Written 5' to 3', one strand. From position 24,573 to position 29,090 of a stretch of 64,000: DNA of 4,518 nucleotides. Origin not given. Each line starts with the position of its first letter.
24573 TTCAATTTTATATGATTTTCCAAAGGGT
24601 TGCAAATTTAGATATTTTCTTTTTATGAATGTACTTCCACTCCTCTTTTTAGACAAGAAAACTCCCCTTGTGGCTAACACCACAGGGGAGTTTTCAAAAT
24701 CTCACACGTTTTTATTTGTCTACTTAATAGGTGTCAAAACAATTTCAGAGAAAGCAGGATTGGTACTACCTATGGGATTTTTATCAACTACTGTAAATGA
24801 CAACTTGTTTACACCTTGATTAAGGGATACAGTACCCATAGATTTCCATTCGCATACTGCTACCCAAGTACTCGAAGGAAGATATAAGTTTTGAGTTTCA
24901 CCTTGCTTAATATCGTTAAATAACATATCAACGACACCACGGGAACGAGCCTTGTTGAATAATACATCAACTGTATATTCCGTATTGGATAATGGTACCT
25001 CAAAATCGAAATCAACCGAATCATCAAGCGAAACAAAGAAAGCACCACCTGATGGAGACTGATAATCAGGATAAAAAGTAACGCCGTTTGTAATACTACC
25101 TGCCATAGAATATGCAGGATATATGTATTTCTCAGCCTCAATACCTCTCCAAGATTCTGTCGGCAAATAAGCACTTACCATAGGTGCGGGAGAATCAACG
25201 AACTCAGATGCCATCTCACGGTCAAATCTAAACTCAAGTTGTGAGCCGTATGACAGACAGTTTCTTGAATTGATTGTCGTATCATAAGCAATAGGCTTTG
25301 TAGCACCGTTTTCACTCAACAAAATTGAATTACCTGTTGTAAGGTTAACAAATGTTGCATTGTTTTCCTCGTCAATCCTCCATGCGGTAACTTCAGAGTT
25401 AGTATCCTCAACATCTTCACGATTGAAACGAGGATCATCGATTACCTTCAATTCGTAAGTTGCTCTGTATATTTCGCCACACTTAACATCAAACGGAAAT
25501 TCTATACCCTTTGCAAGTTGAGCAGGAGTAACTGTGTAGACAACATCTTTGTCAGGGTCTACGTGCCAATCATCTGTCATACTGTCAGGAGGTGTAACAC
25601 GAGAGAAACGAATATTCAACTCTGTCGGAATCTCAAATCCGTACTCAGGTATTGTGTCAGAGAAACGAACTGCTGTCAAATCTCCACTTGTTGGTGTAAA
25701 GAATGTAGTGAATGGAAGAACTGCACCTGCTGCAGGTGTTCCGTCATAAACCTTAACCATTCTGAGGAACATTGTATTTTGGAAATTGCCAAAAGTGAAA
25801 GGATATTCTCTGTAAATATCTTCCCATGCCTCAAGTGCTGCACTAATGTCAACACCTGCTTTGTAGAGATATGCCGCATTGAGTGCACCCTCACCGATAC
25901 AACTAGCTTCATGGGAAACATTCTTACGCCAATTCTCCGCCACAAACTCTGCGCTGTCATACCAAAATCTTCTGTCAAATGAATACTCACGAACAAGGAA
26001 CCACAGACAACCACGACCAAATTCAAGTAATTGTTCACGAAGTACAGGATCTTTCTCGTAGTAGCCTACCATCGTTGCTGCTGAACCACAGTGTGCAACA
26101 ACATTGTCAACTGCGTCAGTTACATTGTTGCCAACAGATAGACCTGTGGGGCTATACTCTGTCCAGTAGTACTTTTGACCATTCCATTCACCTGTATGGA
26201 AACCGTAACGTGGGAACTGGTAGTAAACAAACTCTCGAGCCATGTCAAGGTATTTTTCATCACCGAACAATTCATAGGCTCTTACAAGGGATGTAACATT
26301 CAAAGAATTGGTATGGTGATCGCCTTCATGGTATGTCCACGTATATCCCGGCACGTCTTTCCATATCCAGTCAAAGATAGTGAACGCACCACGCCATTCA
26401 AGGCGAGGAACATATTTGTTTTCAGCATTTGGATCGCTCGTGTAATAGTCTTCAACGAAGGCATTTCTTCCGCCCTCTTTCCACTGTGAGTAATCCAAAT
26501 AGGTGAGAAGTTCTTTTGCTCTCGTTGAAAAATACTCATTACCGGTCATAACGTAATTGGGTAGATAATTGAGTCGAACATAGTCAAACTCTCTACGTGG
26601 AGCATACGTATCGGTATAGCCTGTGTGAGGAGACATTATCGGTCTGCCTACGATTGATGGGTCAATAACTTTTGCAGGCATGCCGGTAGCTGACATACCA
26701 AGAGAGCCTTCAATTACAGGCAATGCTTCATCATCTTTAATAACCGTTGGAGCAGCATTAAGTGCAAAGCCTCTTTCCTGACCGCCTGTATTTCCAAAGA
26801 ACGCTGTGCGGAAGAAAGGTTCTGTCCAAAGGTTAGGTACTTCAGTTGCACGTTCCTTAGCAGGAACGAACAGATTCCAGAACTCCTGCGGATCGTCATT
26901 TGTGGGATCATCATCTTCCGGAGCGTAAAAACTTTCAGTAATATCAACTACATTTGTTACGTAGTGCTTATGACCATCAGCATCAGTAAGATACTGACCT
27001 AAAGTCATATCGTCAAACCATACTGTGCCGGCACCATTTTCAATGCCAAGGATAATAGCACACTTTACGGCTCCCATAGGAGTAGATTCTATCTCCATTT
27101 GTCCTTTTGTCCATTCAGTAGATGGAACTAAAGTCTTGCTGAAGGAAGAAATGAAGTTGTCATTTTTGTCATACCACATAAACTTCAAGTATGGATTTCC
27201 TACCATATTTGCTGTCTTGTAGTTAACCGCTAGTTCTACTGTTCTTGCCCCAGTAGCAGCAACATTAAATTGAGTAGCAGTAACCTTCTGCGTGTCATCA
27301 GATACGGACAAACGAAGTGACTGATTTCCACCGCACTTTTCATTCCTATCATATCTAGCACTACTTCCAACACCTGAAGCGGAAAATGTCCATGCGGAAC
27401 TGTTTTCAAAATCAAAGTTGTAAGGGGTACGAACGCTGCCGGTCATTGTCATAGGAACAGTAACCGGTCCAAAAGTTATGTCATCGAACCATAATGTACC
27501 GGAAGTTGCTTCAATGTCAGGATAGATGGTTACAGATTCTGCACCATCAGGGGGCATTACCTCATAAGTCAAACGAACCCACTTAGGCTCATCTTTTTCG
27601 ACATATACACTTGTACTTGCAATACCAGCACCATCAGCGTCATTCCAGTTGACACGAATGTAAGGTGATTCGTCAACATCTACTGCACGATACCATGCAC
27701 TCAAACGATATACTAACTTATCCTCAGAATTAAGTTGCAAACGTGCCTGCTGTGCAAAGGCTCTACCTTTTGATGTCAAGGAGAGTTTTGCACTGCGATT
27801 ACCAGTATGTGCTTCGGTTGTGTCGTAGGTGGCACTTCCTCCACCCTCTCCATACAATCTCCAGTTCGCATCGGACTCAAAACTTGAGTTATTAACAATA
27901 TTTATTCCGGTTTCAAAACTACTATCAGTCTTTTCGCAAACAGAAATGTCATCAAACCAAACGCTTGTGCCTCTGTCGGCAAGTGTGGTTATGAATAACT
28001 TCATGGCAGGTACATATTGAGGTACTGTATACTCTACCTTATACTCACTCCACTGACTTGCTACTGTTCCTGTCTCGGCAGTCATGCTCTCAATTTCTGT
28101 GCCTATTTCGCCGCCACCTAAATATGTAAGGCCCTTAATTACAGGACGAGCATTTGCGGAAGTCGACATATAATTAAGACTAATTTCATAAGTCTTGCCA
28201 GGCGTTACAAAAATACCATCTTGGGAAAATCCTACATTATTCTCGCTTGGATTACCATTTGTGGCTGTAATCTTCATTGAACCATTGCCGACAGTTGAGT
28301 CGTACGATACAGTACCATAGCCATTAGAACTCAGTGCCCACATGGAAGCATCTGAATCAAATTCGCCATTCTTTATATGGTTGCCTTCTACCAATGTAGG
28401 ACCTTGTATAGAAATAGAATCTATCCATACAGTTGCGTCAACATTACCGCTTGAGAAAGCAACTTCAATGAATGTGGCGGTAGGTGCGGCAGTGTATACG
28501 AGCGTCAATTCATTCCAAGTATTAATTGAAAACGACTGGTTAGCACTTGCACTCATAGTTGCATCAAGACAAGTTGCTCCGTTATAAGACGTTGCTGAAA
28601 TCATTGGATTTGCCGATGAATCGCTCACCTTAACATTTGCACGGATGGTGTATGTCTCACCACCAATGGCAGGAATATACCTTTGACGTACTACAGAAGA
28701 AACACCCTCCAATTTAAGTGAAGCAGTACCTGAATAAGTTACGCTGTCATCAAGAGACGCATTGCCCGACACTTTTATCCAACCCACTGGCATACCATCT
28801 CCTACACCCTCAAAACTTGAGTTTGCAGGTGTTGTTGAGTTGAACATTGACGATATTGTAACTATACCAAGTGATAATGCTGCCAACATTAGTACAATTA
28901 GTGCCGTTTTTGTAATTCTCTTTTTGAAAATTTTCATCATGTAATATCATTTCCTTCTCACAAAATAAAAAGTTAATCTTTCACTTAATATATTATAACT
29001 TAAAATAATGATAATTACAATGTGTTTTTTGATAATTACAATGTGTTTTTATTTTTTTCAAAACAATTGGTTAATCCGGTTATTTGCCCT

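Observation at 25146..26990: About 615-aa aromatic-rich central domain of unassigned family shared by both surface proteins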

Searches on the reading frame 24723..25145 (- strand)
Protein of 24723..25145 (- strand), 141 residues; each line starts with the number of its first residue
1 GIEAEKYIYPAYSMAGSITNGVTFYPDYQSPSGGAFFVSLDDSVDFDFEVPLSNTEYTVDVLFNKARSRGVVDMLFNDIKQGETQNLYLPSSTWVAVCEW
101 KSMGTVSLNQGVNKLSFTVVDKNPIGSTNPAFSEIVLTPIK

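Call 72: search_protein_families(library=pfam, proteins=[window:24723-25145:-], max_evalue=10)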
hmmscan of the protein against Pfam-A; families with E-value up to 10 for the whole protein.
window:24723-25145:- (141 aa): 0 families

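Call 73: search_solved_structures(query=window:24723-25145:-, max_evalue=10)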
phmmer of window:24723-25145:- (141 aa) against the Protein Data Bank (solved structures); distinct sequences matched with E-value up to 10: 2.
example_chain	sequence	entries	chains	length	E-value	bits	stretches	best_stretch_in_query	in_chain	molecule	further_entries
7ehg_A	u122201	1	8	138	0.042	17.6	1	32-124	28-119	MiXBM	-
8a16_A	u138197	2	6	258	1.1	13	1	39-79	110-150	Receptor-type tyrosine-protein phosphatase mu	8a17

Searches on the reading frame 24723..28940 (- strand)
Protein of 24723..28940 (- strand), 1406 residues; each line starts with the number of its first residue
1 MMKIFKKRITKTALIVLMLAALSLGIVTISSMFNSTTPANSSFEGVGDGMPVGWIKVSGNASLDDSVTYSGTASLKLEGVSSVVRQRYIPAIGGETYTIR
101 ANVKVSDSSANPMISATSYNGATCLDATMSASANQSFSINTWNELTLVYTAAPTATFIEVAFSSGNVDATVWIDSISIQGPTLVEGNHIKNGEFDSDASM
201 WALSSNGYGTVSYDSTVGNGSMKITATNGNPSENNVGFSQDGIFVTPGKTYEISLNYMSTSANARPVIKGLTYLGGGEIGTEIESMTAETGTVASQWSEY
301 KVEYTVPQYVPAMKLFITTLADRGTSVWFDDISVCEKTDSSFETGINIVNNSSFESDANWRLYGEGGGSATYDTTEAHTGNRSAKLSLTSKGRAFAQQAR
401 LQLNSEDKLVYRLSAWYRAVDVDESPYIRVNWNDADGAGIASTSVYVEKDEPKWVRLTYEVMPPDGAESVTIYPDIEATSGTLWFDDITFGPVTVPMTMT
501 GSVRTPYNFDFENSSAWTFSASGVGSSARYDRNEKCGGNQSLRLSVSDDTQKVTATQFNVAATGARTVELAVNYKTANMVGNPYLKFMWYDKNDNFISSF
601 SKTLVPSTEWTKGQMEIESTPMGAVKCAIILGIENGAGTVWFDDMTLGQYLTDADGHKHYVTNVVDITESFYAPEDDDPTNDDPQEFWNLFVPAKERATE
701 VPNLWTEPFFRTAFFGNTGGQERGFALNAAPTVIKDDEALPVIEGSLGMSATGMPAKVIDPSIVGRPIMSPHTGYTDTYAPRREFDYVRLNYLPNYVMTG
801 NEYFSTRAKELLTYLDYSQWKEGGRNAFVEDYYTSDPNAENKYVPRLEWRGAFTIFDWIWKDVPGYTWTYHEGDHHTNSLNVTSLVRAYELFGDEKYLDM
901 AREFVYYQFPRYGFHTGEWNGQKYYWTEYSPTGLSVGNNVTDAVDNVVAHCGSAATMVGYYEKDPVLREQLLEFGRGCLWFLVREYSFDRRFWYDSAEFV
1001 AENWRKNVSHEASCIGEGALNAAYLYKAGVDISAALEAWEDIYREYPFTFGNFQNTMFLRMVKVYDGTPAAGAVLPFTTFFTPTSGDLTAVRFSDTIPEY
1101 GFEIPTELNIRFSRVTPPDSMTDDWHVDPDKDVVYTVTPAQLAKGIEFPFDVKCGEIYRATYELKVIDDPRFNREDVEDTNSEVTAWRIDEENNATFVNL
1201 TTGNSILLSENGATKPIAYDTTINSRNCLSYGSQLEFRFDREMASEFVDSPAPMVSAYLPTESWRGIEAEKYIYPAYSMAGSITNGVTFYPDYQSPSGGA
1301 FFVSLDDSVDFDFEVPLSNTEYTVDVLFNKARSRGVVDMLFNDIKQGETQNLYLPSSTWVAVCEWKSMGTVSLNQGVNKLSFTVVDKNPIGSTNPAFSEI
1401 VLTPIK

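Call 7: search_protein_families(library=pfam, proteins=[window:24723-28940:-], max_evalue=1)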
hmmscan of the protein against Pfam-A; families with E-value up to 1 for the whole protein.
window:24723-28940:- (1406 aa): 2 families
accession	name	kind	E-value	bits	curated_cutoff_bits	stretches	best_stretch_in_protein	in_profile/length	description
PF02018.23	CBM_4_9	-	9.2e-28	97.7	25.9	3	186-317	1-129/136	Carbohydrate binding domain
PF06662.19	C5-epim_C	-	0.014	15.3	23.3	1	883-929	36-84/188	D-glucuronyl C5-epimerase C-terminus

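Call 8: search_protein_families(library=ncbifam, proteins=[window:24723-28940:-], max_evalue=1)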
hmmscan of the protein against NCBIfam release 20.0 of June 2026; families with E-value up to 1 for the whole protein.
window:24723-28940:- (1406 aa): 0 families

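Call 51: find_encoding_contigs(protein=window:24723-28940:-, flank=3000, max_places=4)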
Protein window:24723-28940:- (1406 aa): no gene with exactly this product is on record in the collection.

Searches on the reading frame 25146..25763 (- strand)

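Call 72: search_protein_families(library=pfam, proteins=[window:25146-25763:-], max_evalue=10)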
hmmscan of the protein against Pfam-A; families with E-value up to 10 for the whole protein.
window:25146-25763:- (206 aa): 1 family
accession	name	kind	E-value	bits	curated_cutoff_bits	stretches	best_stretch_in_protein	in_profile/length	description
PF25471.1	TM_PetC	-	0.25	11.6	37.1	1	8-27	22-41/48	Iron-sulfur subunit PetC transmembrane anchor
